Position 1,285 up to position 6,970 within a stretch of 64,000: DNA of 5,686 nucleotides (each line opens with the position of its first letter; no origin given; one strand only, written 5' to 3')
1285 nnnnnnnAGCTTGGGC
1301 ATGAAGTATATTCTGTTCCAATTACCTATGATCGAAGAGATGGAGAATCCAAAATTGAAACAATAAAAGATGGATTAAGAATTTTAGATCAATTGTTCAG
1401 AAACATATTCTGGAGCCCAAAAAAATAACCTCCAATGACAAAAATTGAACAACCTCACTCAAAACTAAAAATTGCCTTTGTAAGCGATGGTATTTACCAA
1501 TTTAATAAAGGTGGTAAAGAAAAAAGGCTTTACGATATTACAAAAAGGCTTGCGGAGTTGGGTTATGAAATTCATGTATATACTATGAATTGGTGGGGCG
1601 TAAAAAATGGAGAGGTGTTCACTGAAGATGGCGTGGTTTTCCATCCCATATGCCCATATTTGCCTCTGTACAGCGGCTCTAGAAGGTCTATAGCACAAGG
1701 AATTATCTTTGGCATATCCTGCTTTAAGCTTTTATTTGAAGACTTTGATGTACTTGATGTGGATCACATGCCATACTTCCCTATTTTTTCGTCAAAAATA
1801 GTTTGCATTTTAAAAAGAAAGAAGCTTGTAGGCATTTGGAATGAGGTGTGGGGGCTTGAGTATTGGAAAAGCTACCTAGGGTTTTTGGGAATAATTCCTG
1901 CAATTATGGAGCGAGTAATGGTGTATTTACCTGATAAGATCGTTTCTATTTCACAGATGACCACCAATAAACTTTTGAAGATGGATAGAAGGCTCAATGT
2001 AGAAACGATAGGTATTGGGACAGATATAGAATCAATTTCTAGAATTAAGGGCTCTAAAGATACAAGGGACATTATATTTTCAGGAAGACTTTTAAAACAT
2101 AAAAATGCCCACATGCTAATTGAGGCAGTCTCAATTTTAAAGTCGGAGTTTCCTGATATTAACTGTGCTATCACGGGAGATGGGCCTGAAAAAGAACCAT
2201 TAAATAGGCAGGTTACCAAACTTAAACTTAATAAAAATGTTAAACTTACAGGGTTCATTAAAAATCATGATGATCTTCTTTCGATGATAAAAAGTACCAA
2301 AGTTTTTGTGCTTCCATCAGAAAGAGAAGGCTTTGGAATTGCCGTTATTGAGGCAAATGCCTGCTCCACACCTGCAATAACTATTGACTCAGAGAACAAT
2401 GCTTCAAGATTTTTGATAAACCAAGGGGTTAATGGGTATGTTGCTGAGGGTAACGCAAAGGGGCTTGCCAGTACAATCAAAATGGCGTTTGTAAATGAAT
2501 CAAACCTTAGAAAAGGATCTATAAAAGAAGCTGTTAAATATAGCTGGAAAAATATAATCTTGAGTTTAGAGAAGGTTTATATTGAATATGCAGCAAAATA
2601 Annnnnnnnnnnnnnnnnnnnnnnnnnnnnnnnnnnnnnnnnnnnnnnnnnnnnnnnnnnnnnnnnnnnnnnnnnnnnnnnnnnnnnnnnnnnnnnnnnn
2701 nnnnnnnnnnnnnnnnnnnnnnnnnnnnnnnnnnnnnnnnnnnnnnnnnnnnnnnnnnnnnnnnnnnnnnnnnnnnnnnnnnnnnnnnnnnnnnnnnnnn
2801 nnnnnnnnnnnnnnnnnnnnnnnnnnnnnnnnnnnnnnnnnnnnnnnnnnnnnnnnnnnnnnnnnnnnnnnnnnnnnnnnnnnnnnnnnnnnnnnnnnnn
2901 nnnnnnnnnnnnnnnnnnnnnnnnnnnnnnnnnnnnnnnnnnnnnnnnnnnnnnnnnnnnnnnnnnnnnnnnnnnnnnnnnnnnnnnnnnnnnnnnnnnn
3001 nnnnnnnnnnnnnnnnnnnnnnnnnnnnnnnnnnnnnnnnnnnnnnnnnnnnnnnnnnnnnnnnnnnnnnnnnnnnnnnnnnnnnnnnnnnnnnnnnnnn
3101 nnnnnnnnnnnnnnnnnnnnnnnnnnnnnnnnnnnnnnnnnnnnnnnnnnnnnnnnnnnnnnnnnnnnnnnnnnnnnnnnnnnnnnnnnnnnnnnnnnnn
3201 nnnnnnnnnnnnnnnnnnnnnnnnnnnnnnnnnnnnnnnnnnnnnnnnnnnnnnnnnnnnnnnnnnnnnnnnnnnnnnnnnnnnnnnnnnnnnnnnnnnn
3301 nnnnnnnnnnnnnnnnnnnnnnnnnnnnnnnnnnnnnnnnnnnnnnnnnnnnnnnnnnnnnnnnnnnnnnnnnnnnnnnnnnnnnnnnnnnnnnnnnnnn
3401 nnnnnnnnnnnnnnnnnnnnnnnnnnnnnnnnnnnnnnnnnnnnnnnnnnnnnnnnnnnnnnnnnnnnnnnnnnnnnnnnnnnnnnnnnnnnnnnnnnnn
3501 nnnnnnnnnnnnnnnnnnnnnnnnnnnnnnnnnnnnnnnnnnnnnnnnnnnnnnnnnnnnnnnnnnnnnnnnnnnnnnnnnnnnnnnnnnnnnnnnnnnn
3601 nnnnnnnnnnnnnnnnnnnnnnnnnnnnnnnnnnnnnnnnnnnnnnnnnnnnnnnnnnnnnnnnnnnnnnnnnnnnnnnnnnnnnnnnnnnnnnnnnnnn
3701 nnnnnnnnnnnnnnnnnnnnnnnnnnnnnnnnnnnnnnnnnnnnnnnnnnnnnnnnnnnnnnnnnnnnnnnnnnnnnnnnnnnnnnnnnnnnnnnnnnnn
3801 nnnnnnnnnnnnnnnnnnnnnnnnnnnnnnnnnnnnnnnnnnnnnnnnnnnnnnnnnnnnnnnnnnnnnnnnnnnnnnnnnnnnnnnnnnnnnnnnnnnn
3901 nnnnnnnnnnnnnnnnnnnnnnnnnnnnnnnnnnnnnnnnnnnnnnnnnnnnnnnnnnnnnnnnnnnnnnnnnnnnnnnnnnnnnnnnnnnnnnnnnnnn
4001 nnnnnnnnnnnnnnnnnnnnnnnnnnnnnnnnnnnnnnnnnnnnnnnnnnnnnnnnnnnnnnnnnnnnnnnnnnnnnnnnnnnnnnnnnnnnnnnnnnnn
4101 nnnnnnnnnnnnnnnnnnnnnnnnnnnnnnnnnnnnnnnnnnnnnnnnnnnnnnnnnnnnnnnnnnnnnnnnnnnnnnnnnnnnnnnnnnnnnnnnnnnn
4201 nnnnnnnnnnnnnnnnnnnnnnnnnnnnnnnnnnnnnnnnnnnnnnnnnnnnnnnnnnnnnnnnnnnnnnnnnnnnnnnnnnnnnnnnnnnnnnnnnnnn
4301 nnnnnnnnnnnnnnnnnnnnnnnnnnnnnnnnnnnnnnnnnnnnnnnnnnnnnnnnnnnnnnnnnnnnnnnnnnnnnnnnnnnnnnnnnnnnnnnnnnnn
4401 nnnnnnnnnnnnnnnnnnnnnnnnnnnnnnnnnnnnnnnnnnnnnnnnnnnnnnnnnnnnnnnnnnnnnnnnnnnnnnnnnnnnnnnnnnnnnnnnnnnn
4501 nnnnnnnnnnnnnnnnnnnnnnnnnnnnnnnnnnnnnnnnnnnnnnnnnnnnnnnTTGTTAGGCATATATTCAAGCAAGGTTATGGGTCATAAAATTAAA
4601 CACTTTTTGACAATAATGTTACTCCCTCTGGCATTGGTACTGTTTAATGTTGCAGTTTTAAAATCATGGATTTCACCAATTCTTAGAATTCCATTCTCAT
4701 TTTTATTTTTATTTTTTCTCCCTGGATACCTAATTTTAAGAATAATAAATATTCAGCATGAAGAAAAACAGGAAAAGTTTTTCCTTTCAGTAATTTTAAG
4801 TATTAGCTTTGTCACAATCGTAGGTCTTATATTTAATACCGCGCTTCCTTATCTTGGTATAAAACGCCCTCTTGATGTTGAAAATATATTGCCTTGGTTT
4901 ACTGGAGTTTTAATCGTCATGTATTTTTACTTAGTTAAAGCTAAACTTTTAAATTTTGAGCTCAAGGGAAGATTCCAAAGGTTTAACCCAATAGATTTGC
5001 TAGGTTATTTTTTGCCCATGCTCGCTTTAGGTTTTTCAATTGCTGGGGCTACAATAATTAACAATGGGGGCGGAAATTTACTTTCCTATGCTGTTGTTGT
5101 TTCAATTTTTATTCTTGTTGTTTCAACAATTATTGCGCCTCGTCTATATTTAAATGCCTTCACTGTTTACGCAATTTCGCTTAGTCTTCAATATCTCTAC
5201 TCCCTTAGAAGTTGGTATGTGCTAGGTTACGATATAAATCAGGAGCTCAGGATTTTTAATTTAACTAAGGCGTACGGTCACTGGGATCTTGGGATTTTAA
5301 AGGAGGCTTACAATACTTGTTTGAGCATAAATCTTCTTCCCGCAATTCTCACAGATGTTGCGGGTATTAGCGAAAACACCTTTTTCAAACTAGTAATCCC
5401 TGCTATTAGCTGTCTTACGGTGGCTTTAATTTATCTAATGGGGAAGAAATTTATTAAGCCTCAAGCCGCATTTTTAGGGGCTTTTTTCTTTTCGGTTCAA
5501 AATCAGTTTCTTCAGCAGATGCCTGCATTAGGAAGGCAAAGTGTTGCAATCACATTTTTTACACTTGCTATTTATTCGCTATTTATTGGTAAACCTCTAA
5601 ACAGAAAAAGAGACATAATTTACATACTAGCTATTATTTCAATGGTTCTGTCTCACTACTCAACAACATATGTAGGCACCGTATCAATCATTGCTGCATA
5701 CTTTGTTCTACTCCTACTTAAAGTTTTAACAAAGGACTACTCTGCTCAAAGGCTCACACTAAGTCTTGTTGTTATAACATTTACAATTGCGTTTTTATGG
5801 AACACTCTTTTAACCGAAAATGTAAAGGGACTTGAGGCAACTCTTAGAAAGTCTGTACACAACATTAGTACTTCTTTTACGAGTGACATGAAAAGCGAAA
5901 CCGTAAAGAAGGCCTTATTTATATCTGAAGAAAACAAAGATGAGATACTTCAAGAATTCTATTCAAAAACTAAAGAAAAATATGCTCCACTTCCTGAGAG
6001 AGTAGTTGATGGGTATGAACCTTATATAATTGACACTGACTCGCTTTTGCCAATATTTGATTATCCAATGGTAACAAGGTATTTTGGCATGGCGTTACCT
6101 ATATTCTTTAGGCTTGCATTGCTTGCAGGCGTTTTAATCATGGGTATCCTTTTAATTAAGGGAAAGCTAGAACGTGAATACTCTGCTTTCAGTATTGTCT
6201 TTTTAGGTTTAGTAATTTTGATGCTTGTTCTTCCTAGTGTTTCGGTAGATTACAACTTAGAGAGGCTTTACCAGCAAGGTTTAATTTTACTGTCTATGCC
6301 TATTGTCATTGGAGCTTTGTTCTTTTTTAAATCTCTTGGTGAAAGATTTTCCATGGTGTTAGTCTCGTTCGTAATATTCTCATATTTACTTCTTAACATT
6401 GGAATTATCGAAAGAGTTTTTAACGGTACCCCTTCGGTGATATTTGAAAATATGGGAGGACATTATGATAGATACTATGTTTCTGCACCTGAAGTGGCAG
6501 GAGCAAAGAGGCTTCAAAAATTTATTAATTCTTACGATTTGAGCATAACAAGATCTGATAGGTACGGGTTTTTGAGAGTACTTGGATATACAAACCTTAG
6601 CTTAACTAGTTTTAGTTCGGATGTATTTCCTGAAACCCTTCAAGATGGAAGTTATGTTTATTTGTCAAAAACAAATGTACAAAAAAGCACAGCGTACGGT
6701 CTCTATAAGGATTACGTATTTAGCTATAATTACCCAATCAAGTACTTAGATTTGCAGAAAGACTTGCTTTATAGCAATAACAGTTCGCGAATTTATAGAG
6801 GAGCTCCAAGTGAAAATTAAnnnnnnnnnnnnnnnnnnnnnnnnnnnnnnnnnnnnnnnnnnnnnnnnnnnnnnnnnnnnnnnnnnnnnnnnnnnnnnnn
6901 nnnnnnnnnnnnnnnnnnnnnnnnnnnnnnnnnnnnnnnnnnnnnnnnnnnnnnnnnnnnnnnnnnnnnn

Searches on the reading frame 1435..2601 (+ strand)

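Call 53: search_protein_families(library=pfam, max_evalue=0.00001, proteins=[window:1435-2601:+])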
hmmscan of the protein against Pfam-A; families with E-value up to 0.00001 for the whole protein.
window:1435-2601:+ (388 aa): 4 families
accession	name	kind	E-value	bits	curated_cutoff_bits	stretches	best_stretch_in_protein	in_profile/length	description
PF00534.26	Glycos_transf_1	-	1.1e-37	129.6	26.4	1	199-364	3-167/172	Glycosyl transferases group 1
PF13692.12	Glyco_trans_1_4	-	1.4e-27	97.2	27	1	211-349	2-137/142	Glycosyl transferases group 1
PF20706.3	GT4-conflict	-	1.6e-10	41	26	1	182-315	167-309/385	Family 4 Glycosyltransferase in conflict systems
PF13439.12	Glyco_transf_4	-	7.1e-10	39.6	28.5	1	26-199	2-169/170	Glycosyltransferase Family 4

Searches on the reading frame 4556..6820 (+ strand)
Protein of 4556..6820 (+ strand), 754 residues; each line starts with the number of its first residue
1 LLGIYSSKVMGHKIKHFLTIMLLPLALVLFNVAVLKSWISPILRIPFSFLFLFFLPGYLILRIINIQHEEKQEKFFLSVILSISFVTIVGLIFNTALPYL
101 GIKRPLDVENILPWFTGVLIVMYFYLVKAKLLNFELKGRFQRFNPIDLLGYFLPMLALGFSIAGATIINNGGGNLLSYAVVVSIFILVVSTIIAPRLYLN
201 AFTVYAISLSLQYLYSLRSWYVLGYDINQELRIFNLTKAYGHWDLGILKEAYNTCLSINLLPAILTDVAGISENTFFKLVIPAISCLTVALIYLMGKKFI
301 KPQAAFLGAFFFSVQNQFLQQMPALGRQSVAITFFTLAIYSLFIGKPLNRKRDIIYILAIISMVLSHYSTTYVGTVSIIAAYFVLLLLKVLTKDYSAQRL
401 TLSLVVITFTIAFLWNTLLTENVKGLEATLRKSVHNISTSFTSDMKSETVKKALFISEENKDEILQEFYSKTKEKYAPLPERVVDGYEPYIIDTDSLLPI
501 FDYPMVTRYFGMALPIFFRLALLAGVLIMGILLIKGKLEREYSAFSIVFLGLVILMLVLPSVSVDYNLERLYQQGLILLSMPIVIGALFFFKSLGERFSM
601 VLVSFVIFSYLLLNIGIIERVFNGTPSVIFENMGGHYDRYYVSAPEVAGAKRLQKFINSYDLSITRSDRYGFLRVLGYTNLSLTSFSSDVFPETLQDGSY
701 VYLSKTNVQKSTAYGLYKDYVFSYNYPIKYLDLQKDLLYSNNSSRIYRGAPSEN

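Call 53: search_protein_families(library=pfam, max_evalue=0.00001, proteins=[window:4556-6820:+])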
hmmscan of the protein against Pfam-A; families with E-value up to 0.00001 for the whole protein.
window:4556-6820:+ (754 aa): 1 family
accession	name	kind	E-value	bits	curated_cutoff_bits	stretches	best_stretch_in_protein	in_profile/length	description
PF09971.14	DUF2206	-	6.2e-21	75.1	35.6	1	535-747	141-368/368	Predicted membrane protein (DUF2206)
